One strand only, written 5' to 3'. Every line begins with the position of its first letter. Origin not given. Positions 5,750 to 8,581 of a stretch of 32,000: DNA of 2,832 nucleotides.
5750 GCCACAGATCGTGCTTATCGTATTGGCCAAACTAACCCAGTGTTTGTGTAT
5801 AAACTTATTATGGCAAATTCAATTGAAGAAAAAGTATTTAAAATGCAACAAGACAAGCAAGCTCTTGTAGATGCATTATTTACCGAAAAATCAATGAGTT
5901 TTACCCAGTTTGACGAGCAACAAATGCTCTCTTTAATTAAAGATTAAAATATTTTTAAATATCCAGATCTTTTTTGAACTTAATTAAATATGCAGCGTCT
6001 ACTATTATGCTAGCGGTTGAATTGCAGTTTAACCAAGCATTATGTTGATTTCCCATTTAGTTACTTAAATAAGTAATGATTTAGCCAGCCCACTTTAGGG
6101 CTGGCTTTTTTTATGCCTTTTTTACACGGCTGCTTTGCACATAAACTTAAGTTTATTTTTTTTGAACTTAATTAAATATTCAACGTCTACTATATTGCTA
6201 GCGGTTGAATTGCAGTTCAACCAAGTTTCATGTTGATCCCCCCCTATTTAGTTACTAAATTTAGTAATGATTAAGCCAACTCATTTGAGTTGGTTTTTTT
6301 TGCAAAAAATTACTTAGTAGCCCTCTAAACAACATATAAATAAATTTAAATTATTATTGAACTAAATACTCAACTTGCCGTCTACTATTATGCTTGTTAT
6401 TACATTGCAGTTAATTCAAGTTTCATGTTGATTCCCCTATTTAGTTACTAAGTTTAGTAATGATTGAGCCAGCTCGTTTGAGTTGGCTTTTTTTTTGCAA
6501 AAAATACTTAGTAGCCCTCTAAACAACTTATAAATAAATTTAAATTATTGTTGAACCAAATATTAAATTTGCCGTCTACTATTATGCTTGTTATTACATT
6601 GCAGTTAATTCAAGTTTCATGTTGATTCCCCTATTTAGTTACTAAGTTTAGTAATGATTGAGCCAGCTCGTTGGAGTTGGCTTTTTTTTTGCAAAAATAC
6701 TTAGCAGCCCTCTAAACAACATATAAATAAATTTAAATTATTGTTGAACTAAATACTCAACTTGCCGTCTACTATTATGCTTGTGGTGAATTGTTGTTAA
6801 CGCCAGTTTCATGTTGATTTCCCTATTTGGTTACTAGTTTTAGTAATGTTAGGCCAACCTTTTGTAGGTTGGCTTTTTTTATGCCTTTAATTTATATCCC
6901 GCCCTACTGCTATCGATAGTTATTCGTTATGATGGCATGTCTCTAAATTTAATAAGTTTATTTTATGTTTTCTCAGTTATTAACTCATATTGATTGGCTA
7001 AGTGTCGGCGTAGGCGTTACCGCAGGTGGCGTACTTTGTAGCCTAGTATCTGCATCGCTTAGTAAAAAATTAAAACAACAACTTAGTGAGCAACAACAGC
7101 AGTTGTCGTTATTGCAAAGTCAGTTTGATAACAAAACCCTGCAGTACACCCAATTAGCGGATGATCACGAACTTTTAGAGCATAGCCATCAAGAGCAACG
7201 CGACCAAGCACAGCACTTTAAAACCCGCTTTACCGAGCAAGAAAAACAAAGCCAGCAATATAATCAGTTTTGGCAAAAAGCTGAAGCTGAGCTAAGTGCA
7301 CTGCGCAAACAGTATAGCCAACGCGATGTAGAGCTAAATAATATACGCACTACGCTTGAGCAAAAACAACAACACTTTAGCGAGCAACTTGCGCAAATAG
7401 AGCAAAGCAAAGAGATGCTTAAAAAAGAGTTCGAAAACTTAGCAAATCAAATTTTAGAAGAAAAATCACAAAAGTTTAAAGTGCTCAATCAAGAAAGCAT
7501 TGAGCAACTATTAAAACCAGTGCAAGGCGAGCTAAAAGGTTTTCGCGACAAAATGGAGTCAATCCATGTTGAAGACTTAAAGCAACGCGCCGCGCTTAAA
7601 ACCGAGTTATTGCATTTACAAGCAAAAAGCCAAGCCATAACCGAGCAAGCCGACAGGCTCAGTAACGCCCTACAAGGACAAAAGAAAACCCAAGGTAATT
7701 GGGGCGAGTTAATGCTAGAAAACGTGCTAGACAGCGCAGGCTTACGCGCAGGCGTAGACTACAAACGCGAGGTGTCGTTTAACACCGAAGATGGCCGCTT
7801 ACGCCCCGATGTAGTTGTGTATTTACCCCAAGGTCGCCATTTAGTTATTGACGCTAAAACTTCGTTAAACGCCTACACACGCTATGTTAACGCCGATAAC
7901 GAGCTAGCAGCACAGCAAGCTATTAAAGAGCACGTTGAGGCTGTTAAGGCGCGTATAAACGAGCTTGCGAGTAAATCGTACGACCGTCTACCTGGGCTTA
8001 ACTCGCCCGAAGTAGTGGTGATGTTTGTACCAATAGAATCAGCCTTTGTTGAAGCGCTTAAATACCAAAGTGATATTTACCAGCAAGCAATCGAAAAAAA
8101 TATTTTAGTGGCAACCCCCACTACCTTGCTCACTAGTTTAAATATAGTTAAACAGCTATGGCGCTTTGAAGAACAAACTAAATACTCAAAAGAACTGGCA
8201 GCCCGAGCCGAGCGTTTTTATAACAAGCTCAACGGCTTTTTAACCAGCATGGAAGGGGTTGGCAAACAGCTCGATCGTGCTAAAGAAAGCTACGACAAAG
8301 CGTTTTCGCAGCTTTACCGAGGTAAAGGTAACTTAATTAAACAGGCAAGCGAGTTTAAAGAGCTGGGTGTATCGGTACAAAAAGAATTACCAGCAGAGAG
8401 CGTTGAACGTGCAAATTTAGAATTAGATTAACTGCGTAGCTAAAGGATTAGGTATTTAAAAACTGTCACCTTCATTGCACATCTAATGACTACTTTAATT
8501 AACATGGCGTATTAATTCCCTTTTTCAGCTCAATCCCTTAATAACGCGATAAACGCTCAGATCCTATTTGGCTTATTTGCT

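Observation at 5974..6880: Five tandem copies of a complete small-RNA gene, each with a sigmaE/ECF-type promoter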

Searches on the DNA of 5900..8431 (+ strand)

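Call 4: search_rna_families(source=window, start=5900, end=7000, threshold=evalue, max_evalue=10, show_alignments=3)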
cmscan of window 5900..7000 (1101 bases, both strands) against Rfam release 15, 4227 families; matches with E-value up to 10: 43.
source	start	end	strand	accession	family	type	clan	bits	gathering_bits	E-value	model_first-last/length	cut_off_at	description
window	6031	6113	+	RF02846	Ref84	Gene; antisense;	-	29.7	52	0.17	1-87/87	no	Enterococcus sRNA 84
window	6011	6115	+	RF02834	VqmR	Gene; sRNA;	-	25.1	76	0.03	1-154/154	no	Vibrio RNA VqmR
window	6393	6503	+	RF00121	MicC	Gene; sRNA;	-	24.1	90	0.56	1-123/123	no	MicC RNA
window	6051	6113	+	RF01489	sbrA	Gene; sRNA;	-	23.7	45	0.03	1-71/71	no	Listeria sRNA sbrA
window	6038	6129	+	RF02620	BSnc119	Gene; sRNA;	-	23.6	115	0.11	1-90/90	no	Brucella sRNA 119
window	6587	6697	+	RF00121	MicC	Gene; sRNA;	-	22.3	90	1.3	1-123/123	no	MicC RNA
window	6049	6113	+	RF02278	Betaproteobacteria_toxic_sRNA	Gene; sRNA;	-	22.2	50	0.077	1-64/64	no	Betaproteobacteria toxic small RNA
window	6169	6301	+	RF02452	ncr1575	Gene; sRNA;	-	21.7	60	1.9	1-212/212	no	Bacillus sRNA ncr1575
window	6650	6797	-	RF02053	STnc430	Gene; sRNA;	-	21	47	1.4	1-162/162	no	Enterobacterial sRNA STnc430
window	6000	6112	+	RF02452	ncr1575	Gene; sRNA;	-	20.4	60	3.4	1-212/212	no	Bacillus sRNA ncr1575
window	6023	6119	+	RF02860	Arrc14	Gene; sRNA;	-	20.2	99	2.9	1-167/167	no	Actinobacillus sRNA 14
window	6406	6494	+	RF00033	MicF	Gene; antisense;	-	19.9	79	4.8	1-94/94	no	MicF RNA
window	5983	6114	+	RF01456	VrrA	Gene; antisense;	-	19.7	50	1.3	1-140/140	no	Vibrio regulatory RNA of OmpA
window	6429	6495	+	RF02278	Betaproteobacteria_toxic_sRNA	Gene; sRNA;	-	19.6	50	0.34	1-64/64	no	Betaproteobacteria toxic small RNA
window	6047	6116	-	RF02068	STnc480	Gene; sRNA;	-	19.5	72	6.8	1-72/72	no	Enterobacterial sRNA STnc480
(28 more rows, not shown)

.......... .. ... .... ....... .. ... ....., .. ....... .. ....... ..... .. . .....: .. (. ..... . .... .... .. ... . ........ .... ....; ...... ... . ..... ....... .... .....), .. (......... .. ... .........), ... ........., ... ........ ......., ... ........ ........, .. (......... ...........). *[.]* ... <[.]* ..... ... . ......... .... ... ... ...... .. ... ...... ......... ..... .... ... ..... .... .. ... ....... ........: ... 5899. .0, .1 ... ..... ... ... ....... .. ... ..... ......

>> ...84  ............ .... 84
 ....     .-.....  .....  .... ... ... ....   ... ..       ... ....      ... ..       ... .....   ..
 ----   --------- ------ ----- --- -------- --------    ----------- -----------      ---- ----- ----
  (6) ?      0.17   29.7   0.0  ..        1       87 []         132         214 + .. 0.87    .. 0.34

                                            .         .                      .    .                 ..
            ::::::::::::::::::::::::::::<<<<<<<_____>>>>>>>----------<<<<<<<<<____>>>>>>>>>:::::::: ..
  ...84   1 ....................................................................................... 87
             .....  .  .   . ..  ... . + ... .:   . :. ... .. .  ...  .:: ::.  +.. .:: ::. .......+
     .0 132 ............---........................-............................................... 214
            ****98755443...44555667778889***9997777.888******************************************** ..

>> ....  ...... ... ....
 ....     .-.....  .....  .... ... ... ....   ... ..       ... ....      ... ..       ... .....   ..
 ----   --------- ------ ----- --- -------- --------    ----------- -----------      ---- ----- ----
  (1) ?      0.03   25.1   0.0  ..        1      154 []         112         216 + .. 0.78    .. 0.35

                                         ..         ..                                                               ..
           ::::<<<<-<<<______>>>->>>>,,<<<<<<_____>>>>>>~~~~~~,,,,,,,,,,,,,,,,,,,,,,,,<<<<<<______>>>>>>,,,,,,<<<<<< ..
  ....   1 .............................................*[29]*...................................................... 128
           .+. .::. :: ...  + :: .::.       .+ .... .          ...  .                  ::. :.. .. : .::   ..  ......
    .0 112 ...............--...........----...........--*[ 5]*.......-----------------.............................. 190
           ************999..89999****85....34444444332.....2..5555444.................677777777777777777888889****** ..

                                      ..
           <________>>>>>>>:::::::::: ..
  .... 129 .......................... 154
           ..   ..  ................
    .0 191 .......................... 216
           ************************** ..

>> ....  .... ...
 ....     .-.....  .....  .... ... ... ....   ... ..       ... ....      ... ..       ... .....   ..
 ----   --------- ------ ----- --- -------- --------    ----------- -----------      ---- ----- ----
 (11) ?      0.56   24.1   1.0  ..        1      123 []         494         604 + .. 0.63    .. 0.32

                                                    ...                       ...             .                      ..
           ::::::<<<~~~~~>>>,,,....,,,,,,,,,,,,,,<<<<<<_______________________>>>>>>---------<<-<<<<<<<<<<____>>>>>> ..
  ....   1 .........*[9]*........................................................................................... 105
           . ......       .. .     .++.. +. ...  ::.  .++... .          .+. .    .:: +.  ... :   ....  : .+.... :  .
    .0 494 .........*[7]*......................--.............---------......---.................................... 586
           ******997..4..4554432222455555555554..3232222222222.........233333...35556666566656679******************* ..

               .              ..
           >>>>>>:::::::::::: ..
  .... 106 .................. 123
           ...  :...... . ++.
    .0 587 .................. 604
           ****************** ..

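Call 55: search_rna_families(sources=[L003, L004, L005, L006, L007, L015, L018, L051, L017, L080], threshold=gathering)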
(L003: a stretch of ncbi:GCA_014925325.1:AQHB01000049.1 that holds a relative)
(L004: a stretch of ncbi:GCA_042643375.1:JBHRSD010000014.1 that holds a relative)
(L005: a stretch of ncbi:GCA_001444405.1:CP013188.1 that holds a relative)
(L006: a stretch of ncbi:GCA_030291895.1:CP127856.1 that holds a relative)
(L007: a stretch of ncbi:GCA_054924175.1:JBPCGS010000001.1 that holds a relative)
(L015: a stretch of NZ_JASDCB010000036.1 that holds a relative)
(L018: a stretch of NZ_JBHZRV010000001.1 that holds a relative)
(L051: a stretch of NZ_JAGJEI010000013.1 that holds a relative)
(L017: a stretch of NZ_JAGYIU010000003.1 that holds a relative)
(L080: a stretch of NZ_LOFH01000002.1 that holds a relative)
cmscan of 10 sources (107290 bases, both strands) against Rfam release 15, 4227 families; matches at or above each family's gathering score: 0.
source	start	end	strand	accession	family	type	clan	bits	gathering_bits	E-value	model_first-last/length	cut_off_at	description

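Call 63: search_dna_similar(query=window:5900-7000:+, collection=plasmids, mode=distant, max_rows=20)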
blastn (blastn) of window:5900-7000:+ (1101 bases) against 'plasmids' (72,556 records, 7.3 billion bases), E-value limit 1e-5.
Records with a match: 9; places in all: 27; records where one place covers at least 80% of the query: 8.
Best place of each record, by identity: 80-90% 1; 60-80% 8.
By first word of the organism name: Pseudoalteromonas 9.
By predicted mobility (MOB-suite, as given by PLSDB): non-mobilizable 9.
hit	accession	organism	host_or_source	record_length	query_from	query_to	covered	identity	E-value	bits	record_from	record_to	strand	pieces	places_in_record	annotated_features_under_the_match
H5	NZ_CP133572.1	Pseudoalteromonas sp. HL-AS2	sediment core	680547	72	1101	90%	85.6%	0e+0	1118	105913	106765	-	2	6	rmuC: DNA recombination protein RmuC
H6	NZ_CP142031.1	Pseudoalteromonas sp. CuT4-3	whole organism,deep-sea sediment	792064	76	1101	93%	73.6%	2e-150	541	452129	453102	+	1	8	rmuC: DNA recombination protein RmuC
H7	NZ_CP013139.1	Pseudoalteromonas sp. Bsw20308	seawater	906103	1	994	90%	74.8%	2e-99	701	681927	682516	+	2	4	DEAD/DEAH box helicase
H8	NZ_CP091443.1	Pseudoalteromonas sp. CF6-2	sediment,South Sea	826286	1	1099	87%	75.0%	2e-35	591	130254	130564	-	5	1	DEAD/DEAH box helicase | rmuC: DNA recombination protein RmuC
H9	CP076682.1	Pseudoalteromonas shioyasakiensis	isolated microorganism,Ocean water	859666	1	1099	87%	75.0%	5e-30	590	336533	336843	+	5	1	rmuC: DNA recombination protein RmuC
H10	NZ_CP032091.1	Pseudoalteromonas donghaensis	cell culture,seawater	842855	1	1100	88%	74.8%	3e-33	599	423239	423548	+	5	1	DEAD/DEAH box helicase | rmuC: DNA recombination protein RmuC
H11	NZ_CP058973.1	Pseudoalteromonas sp. JSTW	cell culture,marine sediment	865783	1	1100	88%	74.8%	3e-33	599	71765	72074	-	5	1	DEAD/DEAH box helicase | rmuC: DNA recombination protein RmuC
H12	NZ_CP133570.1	Pseudoalteromonas sp. HL-AS1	sediment core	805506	71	995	84%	76.5%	4e-94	793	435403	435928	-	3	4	none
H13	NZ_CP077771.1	Pseudoalteromonas shioyasakiensis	Haliotis discus hannai,plate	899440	1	987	77%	76.5%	4e-37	587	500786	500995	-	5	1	DEAD/DEAH box helicase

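Call 64: get_annotated_region(hit=H7, flank=2500)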
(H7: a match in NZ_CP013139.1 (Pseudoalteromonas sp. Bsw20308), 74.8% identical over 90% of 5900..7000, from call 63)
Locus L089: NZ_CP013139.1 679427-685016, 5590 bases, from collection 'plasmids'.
description: Pseudoalteromonas sp. Bsw20308 plasmid pPBSW1, complete sequence
organism: Pseudoalteromonas sp. Bsw20308 (NCBI taxid 283699)
taxonomy: Bacteria; Pseudomonadota; Gammaproteobacteria; Alteromonadales; Pseudoalteromonadaceae; Pseudoalteromonas; Pseudoalteromonas sp. Bsw20308
host: -; source: seawater; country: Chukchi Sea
typing (MOB-suite, as given by PLSDB): non-mobilizable
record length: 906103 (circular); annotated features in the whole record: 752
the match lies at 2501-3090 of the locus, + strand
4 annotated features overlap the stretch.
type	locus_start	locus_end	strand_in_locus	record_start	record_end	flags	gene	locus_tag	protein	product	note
CDS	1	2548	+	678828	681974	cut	-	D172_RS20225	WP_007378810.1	DEAD/DEAH box helicase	-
CDS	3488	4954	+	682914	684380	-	rmuC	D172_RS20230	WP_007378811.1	DNA recombination protein RmuC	-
CDS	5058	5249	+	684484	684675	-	-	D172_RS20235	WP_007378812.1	DUF3185 family protein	-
CDS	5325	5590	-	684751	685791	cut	-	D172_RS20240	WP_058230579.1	IS481 family transposase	-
